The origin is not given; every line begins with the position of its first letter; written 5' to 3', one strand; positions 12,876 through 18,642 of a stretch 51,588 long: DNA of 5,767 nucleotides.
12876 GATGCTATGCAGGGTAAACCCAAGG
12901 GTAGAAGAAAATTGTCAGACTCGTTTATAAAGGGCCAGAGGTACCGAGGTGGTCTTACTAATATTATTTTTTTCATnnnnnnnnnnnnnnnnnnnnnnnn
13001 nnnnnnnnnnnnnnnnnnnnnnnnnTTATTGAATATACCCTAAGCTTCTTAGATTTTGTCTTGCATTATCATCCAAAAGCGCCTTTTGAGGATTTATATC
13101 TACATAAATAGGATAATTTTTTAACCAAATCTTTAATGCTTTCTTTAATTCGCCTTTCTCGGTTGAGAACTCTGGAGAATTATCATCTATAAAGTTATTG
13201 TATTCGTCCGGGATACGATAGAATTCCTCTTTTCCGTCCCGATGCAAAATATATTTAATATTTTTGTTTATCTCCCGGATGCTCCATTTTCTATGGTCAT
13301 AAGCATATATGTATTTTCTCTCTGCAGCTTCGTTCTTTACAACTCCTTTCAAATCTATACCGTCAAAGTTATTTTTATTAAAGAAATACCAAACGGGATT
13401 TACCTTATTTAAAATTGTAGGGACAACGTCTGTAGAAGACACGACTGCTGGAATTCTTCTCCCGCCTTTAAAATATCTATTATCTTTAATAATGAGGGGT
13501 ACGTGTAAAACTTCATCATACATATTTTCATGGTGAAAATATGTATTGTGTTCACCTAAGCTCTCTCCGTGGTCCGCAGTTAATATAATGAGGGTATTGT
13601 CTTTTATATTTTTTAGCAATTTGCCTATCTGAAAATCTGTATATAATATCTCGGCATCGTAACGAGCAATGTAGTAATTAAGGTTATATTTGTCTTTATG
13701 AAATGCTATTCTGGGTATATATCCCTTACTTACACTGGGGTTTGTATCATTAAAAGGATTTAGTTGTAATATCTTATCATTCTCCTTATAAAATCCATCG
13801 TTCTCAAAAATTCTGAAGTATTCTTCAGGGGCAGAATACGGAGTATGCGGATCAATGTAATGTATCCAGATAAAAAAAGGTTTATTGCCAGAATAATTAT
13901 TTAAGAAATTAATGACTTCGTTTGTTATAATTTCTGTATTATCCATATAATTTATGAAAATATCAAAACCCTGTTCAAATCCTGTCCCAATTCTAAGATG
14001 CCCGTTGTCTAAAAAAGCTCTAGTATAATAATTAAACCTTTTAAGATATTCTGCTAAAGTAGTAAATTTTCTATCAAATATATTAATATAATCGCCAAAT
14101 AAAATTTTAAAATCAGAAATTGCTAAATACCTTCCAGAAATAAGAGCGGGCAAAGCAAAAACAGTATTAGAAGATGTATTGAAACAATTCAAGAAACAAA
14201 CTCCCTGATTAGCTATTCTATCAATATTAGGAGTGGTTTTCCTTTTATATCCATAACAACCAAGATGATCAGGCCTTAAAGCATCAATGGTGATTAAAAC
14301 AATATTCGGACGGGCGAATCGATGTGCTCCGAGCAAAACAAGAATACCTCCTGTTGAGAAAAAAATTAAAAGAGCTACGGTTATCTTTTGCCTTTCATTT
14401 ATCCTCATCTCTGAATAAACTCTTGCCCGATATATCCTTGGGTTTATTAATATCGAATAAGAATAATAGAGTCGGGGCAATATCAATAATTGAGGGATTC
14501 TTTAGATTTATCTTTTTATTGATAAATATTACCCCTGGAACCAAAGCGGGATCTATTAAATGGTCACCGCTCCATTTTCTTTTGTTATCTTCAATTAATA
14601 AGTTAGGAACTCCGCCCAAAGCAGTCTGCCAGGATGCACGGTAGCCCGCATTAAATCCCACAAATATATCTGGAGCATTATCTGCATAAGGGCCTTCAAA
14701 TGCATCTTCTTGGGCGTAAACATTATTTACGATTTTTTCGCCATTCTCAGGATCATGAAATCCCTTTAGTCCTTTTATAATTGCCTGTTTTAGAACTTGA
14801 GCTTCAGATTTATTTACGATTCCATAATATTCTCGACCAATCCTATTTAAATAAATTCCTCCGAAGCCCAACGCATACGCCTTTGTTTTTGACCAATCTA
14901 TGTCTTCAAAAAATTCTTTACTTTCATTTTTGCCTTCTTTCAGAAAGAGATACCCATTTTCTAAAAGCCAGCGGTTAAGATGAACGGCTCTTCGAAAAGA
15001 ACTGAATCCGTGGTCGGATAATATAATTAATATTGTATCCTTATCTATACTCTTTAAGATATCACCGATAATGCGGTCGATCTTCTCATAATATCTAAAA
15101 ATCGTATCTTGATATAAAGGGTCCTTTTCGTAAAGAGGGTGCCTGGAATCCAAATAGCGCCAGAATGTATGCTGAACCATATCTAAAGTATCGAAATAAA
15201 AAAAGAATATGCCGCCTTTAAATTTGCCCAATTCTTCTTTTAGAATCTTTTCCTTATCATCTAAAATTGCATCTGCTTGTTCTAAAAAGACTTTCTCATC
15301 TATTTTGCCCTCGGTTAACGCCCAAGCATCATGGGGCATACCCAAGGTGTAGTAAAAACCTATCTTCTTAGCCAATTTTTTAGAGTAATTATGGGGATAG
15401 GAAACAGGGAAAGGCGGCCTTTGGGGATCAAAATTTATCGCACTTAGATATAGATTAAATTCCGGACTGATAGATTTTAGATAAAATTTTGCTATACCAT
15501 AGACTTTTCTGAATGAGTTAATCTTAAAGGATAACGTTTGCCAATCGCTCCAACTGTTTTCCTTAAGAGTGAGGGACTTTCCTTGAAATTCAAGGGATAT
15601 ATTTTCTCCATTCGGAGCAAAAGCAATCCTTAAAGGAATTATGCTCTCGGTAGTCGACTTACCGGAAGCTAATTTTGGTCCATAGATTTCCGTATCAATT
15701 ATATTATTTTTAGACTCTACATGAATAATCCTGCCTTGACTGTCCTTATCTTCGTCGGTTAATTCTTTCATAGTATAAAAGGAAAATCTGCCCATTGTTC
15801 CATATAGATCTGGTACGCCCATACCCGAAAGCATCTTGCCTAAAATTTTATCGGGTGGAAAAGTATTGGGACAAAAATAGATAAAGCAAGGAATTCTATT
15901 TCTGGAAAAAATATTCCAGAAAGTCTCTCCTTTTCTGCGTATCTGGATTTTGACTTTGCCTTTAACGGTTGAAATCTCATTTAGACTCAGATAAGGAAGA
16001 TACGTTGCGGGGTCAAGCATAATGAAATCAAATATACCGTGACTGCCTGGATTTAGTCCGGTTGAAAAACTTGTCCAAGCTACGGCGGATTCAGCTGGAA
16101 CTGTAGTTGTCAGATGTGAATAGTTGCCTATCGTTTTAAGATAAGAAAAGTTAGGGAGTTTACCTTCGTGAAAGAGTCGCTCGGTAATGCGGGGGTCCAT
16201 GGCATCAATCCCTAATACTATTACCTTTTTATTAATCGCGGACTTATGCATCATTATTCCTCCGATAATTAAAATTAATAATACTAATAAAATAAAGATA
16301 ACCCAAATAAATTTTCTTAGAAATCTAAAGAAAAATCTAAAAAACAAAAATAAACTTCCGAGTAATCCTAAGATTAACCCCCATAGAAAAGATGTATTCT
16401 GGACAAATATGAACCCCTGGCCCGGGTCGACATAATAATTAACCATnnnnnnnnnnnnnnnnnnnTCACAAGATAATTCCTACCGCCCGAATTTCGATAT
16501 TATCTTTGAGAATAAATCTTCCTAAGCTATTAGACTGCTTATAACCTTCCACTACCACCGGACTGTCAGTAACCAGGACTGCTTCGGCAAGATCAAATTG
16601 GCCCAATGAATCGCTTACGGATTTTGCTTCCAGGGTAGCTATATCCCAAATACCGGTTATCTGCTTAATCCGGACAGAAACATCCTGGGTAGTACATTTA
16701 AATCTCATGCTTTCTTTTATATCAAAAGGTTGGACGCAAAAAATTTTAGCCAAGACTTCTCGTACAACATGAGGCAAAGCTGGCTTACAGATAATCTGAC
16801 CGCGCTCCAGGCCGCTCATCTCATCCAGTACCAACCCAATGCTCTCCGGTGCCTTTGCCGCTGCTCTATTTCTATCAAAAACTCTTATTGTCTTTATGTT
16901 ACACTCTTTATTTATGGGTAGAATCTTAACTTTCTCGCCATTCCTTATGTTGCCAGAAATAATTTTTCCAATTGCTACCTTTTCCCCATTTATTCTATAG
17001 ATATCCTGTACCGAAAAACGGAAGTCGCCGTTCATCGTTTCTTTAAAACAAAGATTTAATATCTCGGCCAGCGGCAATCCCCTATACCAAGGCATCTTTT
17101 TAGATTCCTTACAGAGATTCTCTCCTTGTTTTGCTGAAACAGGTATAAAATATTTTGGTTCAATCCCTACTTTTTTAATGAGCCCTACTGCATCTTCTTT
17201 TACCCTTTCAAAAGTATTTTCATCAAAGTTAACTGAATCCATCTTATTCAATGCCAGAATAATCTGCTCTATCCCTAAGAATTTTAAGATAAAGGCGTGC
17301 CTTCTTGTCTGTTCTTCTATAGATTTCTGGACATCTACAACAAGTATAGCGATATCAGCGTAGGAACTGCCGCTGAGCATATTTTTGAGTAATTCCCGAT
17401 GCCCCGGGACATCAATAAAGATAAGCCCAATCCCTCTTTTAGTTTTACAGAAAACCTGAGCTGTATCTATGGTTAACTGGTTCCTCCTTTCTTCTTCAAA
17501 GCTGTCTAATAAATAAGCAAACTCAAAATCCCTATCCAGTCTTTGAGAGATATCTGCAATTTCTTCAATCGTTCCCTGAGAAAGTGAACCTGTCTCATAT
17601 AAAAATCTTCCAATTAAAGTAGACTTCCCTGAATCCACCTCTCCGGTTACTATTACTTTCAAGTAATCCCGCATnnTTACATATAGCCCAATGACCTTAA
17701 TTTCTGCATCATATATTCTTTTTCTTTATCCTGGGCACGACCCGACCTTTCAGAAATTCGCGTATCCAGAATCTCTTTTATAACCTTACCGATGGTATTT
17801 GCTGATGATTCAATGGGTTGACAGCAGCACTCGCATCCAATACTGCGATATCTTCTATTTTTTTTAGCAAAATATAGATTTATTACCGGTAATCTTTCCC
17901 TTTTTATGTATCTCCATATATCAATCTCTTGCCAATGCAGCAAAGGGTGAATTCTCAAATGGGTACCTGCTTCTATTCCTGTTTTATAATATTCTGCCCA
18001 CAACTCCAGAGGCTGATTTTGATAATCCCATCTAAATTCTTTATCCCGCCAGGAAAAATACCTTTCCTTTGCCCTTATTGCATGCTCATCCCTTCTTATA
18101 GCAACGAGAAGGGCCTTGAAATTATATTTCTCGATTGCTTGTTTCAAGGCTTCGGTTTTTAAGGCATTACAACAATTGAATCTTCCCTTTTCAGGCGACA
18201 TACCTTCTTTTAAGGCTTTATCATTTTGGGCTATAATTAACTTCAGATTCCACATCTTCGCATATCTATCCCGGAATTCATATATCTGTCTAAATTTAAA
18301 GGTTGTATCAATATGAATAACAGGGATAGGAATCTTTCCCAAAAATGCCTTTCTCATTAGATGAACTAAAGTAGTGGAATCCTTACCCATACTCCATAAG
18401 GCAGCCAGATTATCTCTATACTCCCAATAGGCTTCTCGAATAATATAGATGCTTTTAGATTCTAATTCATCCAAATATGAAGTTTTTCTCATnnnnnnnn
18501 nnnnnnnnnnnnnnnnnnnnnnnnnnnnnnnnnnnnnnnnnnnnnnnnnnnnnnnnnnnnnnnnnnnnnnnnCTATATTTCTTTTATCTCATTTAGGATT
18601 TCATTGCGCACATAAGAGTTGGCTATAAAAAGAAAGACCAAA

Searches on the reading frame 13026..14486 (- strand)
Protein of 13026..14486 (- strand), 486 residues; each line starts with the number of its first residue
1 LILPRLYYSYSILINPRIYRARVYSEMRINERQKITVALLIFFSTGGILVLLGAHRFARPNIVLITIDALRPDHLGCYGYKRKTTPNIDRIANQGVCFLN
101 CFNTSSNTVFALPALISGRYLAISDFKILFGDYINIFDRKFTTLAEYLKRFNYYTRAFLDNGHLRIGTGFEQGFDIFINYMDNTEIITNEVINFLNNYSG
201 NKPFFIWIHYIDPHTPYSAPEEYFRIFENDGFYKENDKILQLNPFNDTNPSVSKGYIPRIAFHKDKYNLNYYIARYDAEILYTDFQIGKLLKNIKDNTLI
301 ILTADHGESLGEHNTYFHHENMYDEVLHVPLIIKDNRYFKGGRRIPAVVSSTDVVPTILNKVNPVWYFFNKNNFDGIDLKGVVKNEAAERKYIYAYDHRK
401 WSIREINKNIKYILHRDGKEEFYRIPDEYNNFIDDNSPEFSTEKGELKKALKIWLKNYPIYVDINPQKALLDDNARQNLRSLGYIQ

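Call 9: search_protein_families(library=pfam, proteins=[window:13026-14486:-], max_evalue=0.001)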
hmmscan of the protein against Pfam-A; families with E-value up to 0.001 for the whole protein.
window:13026-14486:- (486 aa): 3 families
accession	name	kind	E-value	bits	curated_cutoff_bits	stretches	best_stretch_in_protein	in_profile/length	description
PF00884.28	Sulfatase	-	2.6e-44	152.2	25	1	60-360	1-297/301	Sulfatase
PF01663.27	Phosphodiest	-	3.9e-07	30.4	23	0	63-120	2-56/342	Type I phosphodiesterase / nucleotide pyrophosphatase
PF16347.10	SGSH_C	-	7.7e-05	23.3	29.3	1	311-402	1-88/154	N-sulphoglucosamine sulphohydrolase, C-terminal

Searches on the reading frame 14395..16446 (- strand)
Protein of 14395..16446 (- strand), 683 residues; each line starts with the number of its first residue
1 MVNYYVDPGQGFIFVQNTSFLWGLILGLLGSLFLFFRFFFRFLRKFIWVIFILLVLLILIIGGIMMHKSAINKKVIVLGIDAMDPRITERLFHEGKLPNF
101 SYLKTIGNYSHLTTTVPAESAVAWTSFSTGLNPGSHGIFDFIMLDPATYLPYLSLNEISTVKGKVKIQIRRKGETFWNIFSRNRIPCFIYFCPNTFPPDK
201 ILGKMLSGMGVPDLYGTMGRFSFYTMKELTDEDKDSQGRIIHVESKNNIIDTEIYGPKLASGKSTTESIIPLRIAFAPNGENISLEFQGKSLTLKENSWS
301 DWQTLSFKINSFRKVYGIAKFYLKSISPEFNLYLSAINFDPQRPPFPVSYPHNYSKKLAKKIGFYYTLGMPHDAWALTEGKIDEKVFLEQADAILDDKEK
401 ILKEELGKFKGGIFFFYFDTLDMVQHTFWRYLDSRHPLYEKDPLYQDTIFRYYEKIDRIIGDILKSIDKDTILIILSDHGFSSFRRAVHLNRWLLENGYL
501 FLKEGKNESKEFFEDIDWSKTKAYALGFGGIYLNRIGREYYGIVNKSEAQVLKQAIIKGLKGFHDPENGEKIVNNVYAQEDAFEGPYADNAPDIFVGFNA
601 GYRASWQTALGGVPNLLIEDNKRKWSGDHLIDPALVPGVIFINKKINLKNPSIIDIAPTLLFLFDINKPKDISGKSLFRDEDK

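Call 9: search_protein_families(library=pfam, proteins=[window:14395-16446:-], max_evalue=0.001)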
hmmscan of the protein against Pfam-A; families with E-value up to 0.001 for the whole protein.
window:14395-16446:- (683 aa): 1 family
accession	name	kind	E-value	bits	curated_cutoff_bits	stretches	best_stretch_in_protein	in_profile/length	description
PF01663.27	Phosphodiest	-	3.5e-35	122.6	23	2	379-603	137-322/342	Type I phosphodiesterase / nucleotide pyrophosphatase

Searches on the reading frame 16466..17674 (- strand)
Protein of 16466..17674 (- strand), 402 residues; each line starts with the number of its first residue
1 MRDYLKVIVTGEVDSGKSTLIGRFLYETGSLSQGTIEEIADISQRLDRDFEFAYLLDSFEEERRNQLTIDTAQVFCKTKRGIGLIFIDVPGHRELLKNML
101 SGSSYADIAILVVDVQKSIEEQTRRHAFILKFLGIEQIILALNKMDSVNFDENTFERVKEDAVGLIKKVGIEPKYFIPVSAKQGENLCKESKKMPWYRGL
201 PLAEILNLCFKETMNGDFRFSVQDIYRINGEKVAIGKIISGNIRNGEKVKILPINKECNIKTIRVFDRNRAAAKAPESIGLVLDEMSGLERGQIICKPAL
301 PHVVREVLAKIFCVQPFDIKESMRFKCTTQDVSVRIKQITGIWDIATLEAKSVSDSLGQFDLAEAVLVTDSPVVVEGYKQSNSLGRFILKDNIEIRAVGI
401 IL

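Call 9: search_protein_families(library=pfam, proteins=[window:16466-17674:-], max_evalue=0.001)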
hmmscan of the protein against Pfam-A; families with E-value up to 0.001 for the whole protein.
window:16466-17674:- (402 aa): 5 families
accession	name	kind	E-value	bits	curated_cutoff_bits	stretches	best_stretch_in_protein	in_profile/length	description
PF00009.33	GTP_EFTU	-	2.1e-37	129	26.5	1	4-187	3-175/188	Elongation factor Tu GTP binding domain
PF22594.2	GTP-eEF1A_C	-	1.2e-13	51.7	27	1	315-401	13-100/101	GTP-eEF1A C-terminal domain-like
PF01926.29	MMR_HSR1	-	6e-06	26.8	21.9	0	65-144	30-113/113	50S ribosome-binding GTPase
PF03144.31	GTP_EFTU_D2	-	9e-06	26.5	30.3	1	232-296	2-73/73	Elongation factor Tu domain 2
PF08477.19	Roc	-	0.00027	21.6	27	0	6-30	1-25/119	Ras of Complex, Roc, domain of DAPkinase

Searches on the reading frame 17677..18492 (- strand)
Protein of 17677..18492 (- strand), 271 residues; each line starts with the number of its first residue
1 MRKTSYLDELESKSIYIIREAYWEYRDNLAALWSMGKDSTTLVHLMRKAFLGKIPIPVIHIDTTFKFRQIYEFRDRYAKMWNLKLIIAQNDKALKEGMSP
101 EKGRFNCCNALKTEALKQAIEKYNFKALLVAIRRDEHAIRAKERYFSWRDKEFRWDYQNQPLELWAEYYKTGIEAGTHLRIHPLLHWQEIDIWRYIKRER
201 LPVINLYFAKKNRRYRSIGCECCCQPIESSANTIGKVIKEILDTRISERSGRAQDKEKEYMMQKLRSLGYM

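Call 8: search_protein_families(library=pfam, proteins=[window:17677-18492:-], max_evalue=0.001)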
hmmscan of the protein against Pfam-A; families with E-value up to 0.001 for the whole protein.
window:17677-18492:- (271 aa): 2 families
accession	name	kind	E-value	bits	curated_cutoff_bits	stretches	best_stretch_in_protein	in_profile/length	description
PF01507.26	PAPS_reduct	-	3.6e-42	144.8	22.5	1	29-226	2-175/175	Phosphoadenosine phosphosulfate reductase domain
PF01171.26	ATP_bind_3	-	0.00026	21.2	27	1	33-137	6-109/182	PP-loop family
